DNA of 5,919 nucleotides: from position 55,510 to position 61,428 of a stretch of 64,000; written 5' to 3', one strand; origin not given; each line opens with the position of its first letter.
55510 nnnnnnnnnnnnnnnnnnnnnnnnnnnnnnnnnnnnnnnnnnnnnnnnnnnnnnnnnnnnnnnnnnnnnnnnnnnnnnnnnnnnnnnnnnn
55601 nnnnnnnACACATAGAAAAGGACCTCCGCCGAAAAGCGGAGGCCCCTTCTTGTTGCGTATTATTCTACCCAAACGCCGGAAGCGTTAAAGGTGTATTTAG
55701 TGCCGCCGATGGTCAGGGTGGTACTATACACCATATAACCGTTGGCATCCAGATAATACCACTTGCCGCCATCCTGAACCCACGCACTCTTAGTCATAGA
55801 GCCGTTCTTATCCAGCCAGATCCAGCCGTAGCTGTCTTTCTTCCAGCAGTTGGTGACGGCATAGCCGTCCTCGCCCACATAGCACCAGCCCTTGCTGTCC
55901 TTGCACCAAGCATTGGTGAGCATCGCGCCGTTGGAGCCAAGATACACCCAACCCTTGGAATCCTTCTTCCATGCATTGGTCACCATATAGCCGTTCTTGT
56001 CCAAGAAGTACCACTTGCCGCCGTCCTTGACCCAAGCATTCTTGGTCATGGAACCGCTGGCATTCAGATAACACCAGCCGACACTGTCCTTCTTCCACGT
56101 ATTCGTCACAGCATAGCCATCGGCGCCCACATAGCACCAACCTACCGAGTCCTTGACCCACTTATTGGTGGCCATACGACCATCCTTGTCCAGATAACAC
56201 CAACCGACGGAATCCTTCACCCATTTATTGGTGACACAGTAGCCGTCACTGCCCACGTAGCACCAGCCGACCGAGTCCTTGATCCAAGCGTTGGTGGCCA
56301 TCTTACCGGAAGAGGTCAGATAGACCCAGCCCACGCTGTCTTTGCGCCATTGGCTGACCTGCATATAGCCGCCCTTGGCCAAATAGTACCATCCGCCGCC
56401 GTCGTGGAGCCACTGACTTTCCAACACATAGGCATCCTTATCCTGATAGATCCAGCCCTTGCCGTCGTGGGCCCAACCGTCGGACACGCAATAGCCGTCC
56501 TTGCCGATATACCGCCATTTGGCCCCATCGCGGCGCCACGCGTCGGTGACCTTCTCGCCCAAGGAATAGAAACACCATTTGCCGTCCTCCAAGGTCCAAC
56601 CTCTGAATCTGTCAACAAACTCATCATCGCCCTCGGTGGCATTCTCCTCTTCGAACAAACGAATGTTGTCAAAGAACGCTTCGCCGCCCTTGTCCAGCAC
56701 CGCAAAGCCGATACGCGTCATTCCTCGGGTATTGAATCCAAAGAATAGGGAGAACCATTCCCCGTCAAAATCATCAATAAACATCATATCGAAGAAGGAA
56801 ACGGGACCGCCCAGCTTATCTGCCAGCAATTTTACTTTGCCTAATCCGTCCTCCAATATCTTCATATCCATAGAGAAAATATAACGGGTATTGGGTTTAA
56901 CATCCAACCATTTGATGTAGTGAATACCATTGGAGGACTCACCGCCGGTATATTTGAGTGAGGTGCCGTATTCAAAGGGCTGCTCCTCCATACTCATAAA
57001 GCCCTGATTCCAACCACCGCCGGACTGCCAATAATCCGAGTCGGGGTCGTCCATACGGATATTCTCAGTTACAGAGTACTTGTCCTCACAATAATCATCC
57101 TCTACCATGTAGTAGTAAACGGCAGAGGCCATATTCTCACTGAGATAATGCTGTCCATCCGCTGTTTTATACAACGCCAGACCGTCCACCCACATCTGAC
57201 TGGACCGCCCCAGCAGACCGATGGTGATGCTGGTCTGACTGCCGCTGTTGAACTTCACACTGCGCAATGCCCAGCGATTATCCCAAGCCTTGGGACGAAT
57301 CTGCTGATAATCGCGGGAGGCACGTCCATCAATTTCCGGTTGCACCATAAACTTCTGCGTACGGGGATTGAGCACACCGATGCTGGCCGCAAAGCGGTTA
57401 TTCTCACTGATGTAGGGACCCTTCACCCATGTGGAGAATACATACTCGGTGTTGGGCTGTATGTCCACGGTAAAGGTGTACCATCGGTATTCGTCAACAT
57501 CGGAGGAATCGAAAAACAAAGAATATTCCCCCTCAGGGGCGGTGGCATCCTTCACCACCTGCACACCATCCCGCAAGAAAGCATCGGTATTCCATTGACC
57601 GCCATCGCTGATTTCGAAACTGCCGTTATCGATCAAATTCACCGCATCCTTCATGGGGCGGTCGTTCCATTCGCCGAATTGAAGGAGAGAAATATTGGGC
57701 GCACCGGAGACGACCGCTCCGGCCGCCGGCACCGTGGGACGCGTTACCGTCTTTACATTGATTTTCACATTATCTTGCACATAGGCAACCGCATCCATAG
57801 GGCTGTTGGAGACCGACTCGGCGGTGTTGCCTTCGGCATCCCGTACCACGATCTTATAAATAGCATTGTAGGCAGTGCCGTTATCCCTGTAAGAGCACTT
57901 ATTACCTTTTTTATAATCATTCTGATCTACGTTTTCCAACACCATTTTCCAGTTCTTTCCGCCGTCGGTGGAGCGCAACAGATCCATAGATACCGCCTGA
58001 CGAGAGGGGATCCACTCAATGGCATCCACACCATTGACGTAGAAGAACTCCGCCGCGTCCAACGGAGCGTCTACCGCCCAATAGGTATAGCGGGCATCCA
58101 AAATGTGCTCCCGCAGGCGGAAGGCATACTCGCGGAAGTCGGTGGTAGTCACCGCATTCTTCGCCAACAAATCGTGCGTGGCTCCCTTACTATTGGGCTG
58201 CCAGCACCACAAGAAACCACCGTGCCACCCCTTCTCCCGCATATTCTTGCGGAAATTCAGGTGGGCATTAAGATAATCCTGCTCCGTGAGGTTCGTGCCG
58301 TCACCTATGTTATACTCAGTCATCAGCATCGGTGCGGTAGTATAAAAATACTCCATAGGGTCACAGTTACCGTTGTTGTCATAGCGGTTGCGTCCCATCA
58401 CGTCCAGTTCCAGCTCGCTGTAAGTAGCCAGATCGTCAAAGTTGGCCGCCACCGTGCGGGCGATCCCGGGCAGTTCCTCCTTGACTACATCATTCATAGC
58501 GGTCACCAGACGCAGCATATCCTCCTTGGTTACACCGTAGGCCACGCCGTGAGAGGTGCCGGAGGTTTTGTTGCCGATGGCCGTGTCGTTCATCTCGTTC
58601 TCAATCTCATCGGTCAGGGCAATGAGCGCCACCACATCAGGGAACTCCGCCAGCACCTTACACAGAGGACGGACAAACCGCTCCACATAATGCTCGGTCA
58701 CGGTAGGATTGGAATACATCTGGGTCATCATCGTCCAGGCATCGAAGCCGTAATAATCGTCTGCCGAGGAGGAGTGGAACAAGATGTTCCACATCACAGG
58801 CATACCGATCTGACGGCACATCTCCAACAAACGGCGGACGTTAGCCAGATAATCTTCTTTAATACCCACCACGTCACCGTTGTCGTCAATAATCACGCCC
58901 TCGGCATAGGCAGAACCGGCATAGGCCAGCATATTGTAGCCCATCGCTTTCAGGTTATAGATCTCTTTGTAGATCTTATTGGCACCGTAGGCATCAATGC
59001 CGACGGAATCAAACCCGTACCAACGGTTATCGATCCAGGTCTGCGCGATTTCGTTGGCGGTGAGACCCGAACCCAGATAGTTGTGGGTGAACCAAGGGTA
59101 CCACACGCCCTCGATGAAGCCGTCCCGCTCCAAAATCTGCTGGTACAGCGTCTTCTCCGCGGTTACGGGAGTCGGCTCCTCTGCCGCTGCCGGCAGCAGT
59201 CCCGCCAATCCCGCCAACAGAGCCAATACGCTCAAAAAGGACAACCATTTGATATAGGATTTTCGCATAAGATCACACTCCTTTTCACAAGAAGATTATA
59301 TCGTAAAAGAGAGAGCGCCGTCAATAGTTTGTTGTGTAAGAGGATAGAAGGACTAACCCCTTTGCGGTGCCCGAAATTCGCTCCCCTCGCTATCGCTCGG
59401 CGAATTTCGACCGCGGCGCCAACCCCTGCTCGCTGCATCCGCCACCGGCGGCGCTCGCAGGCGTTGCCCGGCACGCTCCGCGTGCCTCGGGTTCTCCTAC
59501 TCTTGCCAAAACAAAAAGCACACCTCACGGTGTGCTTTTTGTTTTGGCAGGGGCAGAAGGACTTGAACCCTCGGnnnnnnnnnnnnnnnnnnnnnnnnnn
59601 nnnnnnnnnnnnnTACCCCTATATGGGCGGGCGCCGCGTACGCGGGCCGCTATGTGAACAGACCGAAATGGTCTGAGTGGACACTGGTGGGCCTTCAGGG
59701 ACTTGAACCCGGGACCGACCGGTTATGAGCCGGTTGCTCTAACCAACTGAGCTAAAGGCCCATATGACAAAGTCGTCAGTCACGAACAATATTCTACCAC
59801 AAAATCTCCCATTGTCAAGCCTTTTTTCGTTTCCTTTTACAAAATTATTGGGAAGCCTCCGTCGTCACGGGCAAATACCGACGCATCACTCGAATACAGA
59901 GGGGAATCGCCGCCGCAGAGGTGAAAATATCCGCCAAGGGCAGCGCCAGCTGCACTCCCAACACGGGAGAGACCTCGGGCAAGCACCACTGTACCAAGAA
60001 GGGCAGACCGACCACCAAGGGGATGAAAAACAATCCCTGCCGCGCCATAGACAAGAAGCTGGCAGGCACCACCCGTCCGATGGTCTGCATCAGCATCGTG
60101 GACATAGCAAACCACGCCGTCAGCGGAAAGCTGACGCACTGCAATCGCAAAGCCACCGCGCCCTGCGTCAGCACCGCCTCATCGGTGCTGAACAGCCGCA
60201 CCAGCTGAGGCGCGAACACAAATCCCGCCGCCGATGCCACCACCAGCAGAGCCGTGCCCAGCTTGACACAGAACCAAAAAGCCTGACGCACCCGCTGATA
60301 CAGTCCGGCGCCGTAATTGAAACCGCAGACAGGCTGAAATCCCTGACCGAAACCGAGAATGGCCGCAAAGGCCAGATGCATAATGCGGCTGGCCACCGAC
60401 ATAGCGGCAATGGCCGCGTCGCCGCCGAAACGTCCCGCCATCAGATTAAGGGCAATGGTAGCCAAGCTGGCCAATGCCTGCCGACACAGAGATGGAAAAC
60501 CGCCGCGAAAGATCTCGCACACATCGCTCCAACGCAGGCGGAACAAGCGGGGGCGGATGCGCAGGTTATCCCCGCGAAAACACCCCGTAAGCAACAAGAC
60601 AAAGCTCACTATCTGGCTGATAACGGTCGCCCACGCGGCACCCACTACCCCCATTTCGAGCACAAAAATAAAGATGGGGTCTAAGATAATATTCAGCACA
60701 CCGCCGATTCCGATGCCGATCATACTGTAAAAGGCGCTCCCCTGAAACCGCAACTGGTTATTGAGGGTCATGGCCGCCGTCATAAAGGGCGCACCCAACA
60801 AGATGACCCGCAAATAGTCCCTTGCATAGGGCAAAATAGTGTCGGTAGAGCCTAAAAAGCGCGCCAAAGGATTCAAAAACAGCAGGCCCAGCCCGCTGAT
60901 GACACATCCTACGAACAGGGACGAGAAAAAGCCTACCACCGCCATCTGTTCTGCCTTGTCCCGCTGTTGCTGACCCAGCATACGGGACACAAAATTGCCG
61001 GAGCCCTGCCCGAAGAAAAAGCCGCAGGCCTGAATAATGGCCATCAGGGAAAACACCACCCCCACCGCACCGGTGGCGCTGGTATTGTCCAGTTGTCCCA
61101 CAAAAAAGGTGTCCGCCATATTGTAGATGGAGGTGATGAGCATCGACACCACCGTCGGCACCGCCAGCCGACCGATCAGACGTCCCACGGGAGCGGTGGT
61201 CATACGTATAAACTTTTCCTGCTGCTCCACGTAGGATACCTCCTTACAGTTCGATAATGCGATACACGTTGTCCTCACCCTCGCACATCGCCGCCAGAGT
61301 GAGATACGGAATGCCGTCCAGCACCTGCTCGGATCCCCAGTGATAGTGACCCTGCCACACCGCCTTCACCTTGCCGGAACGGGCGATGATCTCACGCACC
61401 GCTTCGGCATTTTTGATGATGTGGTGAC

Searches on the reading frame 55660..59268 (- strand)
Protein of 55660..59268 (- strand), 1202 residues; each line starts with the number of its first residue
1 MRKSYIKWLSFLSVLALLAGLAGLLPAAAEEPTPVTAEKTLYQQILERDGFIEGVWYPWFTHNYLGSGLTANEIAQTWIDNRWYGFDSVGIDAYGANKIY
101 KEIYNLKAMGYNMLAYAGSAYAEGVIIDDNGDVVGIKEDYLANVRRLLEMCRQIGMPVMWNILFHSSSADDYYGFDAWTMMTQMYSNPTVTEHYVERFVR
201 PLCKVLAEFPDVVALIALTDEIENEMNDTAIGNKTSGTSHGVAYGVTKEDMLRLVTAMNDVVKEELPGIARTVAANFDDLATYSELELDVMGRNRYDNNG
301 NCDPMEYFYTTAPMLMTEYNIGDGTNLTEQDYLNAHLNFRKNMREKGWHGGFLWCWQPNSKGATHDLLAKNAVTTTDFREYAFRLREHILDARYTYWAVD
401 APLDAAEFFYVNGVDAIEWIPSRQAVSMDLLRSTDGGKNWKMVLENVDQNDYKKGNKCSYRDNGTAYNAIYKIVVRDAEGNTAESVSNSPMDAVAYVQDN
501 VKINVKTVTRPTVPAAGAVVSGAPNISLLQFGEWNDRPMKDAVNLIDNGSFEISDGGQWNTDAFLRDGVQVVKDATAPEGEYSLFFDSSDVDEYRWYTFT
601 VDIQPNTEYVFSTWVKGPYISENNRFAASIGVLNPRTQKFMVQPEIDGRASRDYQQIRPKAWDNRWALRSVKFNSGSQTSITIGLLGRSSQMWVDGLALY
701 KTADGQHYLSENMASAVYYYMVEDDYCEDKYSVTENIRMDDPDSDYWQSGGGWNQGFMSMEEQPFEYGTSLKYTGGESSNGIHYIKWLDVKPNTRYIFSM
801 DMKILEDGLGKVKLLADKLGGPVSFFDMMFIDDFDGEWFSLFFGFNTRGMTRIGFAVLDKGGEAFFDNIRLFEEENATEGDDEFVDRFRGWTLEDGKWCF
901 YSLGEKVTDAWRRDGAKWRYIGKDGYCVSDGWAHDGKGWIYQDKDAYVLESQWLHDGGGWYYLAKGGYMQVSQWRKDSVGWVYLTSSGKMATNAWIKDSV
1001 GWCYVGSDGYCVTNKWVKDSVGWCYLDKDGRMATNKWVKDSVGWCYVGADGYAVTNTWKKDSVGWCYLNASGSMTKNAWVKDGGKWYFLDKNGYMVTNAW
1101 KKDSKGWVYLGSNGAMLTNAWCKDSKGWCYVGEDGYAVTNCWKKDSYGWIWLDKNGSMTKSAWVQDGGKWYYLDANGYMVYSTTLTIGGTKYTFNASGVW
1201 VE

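Call 3: search_protein_families(library=pfam, proteins=[window:55660-59268:-], max_evalue=0.01)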
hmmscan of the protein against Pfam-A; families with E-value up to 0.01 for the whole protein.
window:55660-59268:- (1202 aa): 3 families
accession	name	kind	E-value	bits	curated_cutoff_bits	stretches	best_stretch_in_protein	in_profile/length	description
PF19085.6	Choline_bind_2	-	2e-23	82.7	27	5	1011-1051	2-36/38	Choline-binding repeat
PF19127.6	Choline_bind_3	-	2.1e-16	60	27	3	1079-1121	4-47/47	Choline-binding repeat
PF01473.26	Choline_bind_1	-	2.8e-09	37.3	20.5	2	1163-1179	3-19/19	Putative cell wall binding repeat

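Call 19: search_protein_families(library=ncbifam, proteins=[window:55660-59268:-], max_evalue=0.1)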
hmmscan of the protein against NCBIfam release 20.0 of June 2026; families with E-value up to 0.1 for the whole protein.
window:55660-59268:- (1202 aa): 4 families
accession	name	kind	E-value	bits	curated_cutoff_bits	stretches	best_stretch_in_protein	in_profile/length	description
NF033930.1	pneumo_PspA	exception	1.3e-40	139.8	850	2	889-1095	442-641/659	pneumococcal surface protein A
NF033838.0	PspC_subgroup_1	exception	1.9e-35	122.7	700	2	890-1077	487-668/684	pneumococcal surface protein PspC, choline-binding form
NF033840.1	PspC_relate_1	equivalog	1.4e-27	96.2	850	3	1078-1198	830-946/967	PspC-related protein choline-binding protein 1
TIGR04035.1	glucan_65_rpt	repeat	6.1e-08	32.8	147.7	5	1065-1126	1-62/64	glucan-binding repeat-containing protein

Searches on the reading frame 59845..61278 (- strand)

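Call 15: search_protein_families(library=pfam, proteins=[window:59845-61278:-], max_evalue=0.001)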
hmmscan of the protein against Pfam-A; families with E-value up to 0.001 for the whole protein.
window:59845-61278:- (477 aa): 1 family
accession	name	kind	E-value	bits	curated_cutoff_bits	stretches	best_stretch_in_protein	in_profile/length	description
PF01554.23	MatE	-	6.2e-53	179.2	24.9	2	41-202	1-161/161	MatE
